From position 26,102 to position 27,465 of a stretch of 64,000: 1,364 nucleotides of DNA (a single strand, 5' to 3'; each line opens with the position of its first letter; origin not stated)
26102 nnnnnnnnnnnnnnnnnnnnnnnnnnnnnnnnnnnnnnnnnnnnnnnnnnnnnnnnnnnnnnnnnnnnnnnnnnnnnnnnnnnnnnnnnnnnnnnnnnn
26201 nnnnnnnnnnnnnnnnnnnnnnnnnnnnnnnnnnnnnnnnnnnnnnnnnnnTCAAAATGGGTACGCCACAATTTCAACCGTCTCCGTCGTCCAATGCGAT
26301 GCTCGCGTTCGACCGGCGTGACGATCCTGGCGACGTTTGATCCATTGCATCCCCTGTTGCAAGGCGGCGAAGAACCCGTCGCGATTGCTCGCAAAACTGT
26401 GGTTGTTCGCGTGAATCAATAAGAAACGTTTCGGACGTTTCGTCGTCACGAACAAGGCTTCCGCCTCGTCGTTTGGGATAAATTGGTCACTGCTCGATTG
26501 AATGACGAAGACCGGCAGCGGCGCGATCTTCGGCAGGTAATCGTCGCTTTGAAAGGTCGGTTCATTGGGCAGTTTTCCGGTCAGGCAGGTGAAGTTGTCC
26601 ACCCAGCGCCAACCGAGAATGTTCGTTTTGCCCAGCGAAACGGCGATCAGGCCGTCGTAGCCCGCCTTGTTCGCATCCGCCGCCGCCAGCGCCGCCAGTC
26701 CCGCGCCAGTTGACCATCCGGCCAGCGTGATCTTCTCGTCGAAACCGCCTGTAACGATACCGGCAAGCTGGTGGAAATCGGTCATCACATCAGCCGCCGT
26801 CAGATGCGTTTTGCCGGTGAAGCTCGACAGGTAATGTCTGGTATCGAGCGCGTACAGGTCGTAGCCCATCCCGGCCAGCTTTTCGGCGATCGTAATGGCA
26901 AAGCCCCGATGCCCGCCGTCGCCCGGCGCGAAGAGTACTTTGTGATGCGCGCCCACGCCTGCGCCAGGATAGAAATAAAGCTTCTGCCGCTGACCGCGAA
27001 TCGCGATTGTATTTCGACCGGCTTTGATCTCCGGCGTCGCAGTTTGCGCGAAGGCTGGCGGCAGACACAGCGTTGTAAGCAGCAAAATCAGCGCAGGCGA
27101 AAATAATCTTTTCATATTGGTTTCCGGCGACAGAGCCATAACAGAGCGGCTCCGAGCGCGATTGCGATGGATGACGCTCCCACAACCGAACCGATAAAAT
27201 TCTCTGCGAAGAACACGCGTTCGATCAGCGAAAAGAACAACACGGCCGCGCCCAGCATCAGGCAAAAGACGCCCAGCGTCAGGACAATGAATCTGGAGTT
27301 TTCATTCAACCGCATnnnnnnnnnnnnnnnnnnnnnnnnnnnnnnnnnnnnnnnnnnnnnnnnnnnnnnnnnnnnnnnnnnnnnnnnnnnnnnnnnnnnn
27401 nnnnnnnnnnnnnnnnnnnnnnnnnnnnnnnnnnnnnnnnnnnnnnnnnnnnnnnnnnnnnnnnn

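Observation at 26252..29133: virJ-like / flippase-like / small TM / virJ-like operon separate from a short MprF: a split aminoacyl-PG synthesis, flipping and hydrolysis system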

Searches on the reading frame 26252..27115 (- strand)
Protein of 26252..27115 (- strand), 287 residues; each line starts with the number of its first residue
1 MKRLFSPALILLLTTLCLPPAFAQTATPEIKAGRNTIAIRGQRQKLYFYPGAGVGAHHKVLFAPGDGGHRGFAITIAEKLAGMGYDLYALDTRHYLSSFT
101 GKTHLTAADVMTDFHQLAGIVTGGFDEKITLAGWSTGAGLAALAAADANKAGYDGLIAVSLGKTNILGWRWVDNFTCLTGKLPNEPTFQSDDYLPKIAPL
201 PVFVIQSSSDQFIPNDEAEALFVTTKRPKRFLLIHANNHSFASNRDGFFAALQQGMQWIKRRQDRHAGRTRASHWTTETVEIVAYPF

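Call 3: search_protein_families(library=pfam, proteins=[window:26252-27115:-], max_evalue=0.01)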
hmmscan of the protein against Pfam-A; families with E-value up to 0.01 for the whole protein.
window:26252-27115:- (287 aa): 5 families
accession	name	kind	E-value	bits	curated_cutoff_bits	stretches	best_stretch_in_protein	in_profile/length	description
PF12146.15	Hydrolase_4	-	6.4e-08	32.6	27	1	58-160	5-108/239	Serine aminopeptidase, S33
PF00561.26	Abhydrolase_1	-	4.7e-07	30.2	25.8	1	60-149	3-91/245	alpha/beta hydrolase fold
PF03959.19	FSH1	-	0.0009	19.4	21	1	131-241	105-201/211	Serine hydrolase (FSH1)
PF12697.13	Abhydrolase_6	-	0.0019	19.3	26.3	1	60-175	1-94/217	Alpha/beta hydrolase family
PF06057.17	VirJ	-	0.0041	17.5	22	1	60-141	4-81/191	Bacterial virulence protein (VirJ)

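Call 4: search_protein_families(library=ncbifam, proteins=[window:26252-27115:-], max_evalue=0.01)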
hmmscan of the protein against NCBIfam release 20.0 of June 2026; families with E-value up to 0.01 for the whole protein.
window:26252-27115:- (287 aa): 1 family
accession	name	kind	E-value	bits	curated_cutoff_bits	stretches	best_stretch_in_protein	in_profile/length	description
NF007252.0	PRK09699.1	equivalog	0.01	15.2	396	0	26-93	193-265/326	D-allose ABC transporter permease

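Call 90: find_homologous_proteins(query=window:26252-27115:-, max_evalue=1e-60)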
Query window:26252-27115:- (287 aa): 84 proteins with E <= 1e-60 among 8000 candidates.
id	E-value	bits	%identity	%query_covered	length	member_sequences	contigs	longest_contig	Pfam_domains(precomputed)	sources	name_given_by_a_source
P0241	3.4e-193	658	100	100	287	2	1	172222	PF00561.27,PF12146.16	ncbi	ncbi:MAG: alpha/beta hydrolase [Blastocatellales bacterium]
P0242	2.0e-145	502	82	92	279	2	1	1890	PF00561.27,PF12146.16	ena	-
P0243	6.9e-145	500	77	98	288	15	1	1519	PF00561.27,PF12146.16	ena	-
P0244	5.5e-144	497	77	100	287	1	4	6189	PF12697.14,PF00561.27,PF12146.16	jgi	jgi:pimeloyl-ACP methyl ester carboxylesterase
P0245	4.5e-143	494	77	98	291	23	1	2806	PF12697.14,PF00561.27,PF12146.16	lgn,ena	-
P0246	1.6e-142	492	76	100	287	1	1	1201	PF00561.27,PF12146.16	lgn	-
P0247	3.2e-142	491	75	100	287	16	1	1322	PF00561.27,PF12146.16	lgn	-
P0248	2.6e-141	488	79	95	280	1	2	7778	PF12146.16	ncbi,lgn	-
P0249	4.2e-140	484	81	91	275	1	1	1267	PF12697.14,PF00561.27,PF12146.16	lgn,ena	-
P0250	6.9e-137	474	75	97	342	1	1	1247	PF00561.27,PF12146.16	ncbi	-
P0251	1.8e-127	443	70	95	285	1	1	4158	PF00326.28,PF01738.25,PF00561.27,PF12146.16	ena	-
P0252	8.6e-124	431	69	98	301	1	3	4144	PF06057.18,PF12146.16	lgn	-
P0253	6.7e-122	424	73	88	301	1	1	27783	PF00561.27,PF12146.16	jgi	jgi:dienelactone hydrolase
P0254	5.1e-120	418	73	87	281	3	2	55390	PF00561.27,PF12146.16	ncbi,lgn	-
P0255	3.5e-114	399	65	95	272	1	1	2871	PF06057.18,PF12146.16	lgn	-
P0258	4.2e-111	389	69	82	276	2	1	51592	PF12697.14,PF06057.18,PF00561.27,PF12146.16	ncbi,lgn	-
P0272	3.6e-95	337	60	93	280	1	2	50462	PF06057.18,PF00561.27,PF12146.16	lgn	-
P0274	1.0e-90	322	61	87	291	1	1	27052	PF06057.18,PF00561.27,PF12146.16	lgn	-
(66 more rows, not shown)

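Call 91: find_encoding_contigs(protein=P0258, flank=7000, max_places=1)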
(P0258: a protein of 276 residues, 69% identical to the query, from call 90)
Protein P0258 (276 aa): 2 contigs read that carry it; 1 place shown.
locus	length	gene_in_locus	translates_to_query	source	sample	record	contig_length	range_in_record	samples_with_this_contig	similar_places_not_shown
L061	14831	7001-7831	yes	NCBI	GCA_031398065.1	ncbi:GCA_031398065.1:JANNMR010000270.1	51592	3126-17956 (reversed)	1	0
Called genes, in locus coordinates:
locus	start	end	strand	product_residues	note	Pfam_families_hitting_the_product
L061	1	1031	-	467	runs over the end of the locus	PF00072:Response_reg, PF13191:AAA_16 (faint), PF20030:bpMoxR (faint), PF00158:Sigma54_activat, PF14532:Sigma54_activ_2, PF07728:AAA_5, PF25601:AAA_lid_14, PF02954:HTH_8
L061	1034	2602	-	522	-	PF00512:HisKA, PF02518:HATPase_c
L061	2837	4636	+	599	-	PF09924:LPG_synthase_C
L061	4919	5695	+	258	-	PF06057:VirJ (weak), PF12146:Hydrolase_4 (faint)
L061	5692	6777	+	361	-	PF03706:LPG_synthase_TM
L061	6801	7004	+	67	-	-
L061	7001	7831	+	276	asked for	PF00561:Abhydrolase_1 (faint), PF06057:VirJ (weak), PF12146:Hydrolase_4 (weak), PF12697:Abhydrolase_6 (faint)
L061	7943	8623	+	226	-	PF00990:GGDEF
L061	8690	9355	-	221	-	PF04239:DUF421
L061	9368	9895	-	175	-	-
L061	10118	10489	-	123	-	PF04972:BON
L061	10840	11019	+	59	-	-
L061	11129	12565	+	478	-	PF09924:LPG_synthase_C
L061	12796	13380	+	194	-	PF06210:DUF1003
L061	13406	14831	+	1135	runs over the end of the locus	PF00704:Glyco_hydro_18, PF01522:Polysacc_deac_1, PF13506:Glyco_transf_21, PF00535:Glycos_transf_2, PF10111:Glyco_tranf_2_2, PF13641:Glyco_tranf_2_3, PF01644:Chitin_synth_1 (weak), PF13632:Glyco_trans_2_3, +1 more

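Call 92: find_encoding_contigs(protein=P0272, flank=7000, max_places=1)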
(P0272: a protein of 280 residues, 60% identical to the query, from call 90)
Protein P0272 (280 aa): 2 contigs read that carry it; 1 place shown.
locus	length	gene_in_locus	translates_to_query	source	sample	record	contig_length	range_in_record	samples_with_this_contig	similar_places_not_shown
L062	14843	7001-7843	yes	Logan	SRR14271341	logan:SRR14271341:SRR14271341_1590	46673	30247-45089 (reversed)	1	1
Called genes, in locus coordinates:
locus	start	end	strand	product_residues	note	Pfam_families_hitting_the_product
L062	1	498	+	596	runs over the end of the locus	PF09924:LPG_synthase_C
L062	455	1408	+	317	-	PF13493:DUF4118 (weak), PF00990:GGDEF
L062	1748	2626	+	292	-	PF00481:PP2C, PF13672:PP2C_2, PF07228:SpoIIE (faint)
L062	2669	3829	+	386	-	PF07228:SpoIIE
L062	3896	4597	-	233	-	PF02308:MgtC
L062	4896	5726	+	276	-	PF12146:Hydrolase_4 (faint), PF06057:VirJ (weak)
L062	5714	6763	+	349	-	PF03706:LPG_synthase_TM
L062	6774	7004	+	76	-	-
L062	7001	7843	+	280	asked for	PF12146:Hydrolase_4 (faint), PF00561:Abhydrolase_1 (faint), PF06057:VirJ (weak)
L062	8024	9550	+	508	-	PF09924:LPG_synthase_C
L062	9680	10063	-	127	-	-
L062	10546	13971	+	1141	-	PF00704:Glyco_hydro_18, PF01522:Polysacc_deac_1, PF13506:Glyco_transf_21, PF00535:Glycos_transf_2, PF10111:Glyco_tranf_2_2, PF13641:Glyco_tranf_2_3, PF01644:Chitin_synth_1 (weak), PF13632:Glyco_trans_2_3, +1 more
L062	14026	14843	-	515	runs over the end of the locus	PF05362:Lon_C (weak), PF13541:ChlI, PF00493:MCM, PF01078:Mg_chelatase, PF07728:AAA_5 (weak), PF13335:Mg_chelatase_C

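Call 93: find_encoding_contigs(protein=P0253, flank=7000, max_places=1)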
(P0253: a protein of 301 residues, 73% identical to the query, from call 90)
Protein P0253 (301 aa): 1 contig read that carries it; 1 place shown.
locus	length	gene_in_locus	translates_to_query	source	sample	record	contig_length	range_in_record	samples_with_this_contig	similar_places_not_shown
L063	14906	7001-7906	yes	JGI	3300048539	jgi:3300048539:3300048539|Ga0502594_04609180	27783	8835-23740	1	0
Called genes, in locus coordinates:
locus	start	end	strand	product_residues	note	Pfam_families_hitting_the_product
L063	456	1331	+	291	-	PF00756:Esterase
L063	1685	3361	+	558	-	PF16995:tRNA-synt_2_TM (weak), PF09924:LPG_synthase_C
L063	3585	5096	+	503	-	PF00089:Trypsin, PF13365:Trypsin_2, PF00595:PDZ, PF13180:PDZ_2, PF17820:PDZ_6, PF00595:PDZ, PF13180:PDZ_2, PF17820:PDZ_6, +2 more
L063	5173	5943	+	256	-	PF06057:VirJ, PF12146:Hydrolase_4 (faint)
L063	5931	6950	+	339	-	PF03706:LPG_synthase_TM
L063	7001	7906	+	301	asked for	PF12146:Hydrolase_4 (weak), PF00561:Abhydrolase_1 (faint)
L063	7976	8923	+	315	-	PF13374:TPR_10 (faint), PF13424:TPR_12 (weak), PF13432:TPR_16 (weak), PF14559:TPR_19 (weak), PF23914:TPR_CcmH_CycH (weak), PF13424:TPR_12 (weak), PF13414:TPR_11 (weak), PF13432:TPR_16, +5 more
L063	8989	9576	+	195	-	PF09335:VTT_dom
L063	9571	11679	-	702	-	PF00664:ABC_membrane, PF00005:ABC_tran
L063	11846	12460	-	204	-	PF04239:DUF421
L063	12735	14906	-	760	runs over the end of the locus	PF00486:Trans_reg_C, PF26550:Tricorn_2nd, PF26549:Tricorn_N, PF26549:Tricorn_N, PF07676:PD40, PF26550:Tricorn_2nd, PF07676:PD40, PF26549:Tricorn_N, +13 more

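Call 94: find_encoding_contigs(protein=P0274, flank=7000, max_places=1)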
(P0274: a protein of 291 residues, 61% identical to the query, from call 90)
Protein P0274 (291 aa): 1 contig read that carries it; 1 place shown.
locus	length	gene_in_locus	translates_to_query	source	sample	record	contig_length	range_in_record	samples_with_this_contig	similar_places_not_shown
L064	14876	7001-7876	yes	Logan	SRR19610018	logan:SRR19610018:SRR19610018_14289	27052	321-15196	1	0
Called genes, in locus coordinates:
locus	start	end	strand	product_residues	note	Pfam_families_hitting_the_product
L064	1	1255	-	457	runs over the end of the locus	PF00072:Response_reg, PF00158:Sigma54_activat, PF14532:Sigma54_activ_2, PF00004:AAA (weak), PF07728:AAA_5, PF25601:AAA_lid_14, PF02954:HTH_8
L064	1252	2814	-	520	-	PF00672:HAMP, PF00512:HisKA, PF02518:HATPase_c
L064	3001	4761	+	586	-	PF09924:LPG_synthase_C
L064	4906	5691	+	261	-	PF06057:VirJ (weak), PF12146:Hydrolase_4 (faint), PF00561:Abhydrolase_1 (faint)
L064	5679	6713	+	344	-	PF03706:LPG_synthase_TM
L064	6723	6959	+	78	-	-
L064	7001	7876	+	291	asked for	PF12146:Hydrolase_4 (faint), PF00561:Abhydrolase_1 (faint), PF06057:VirJ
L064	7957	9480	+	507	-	PF09924:LPG_synthase_C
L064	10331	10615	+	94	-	-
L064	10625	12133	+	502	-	PF02321:OEP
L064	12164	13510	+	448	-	PF25973:BSH_CzcB, PF25944:Beta-barrel_RND (faint), PF25975:CzcB_C (faint), PF25954:Beta-barrel_RND_2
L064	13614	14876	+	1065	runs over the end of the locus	PF00873:ACR_tran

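Call 97: search_protein_families(library=pfam, proteins=[L064:7957-9480:+], max_evalue=0.001)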
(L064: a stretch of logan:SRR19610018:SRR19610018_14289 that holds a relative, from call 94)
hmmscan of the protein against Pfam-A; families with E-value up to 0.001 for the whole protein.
L064:7957-9480:+ (507 aa): 1 family
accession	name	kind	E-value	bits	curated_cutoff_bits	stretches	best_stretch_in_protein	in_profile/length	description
PF09924.15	LPG_synthase_C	-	2.1e-49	168.7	27.5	1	162-460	2-297/298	Phosphatidylglycerol lysyltransferase, C-terminal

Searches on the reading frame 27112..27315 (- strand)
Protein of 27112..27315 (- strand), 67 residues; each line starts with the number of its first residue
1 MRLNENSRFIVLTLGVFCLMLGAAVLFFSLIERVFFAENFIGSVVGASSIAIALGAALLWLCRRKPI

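Call 3: search_protein_families(library=pfam, proteins=[window:27112-27315:-], max_evalue=0.01)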
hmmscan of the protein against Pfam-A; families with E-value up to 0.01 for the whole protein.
window:27112-27315:- (67 aa): 0 families

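Call 4: search_protein_families(library=ncbifam, proteins=[window:27112-27315:-], max_evalue=0.01)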
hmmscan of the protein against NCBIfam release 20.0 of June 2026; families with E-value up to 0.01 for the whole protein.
window:27112-27315:- (67 aa): 0 families
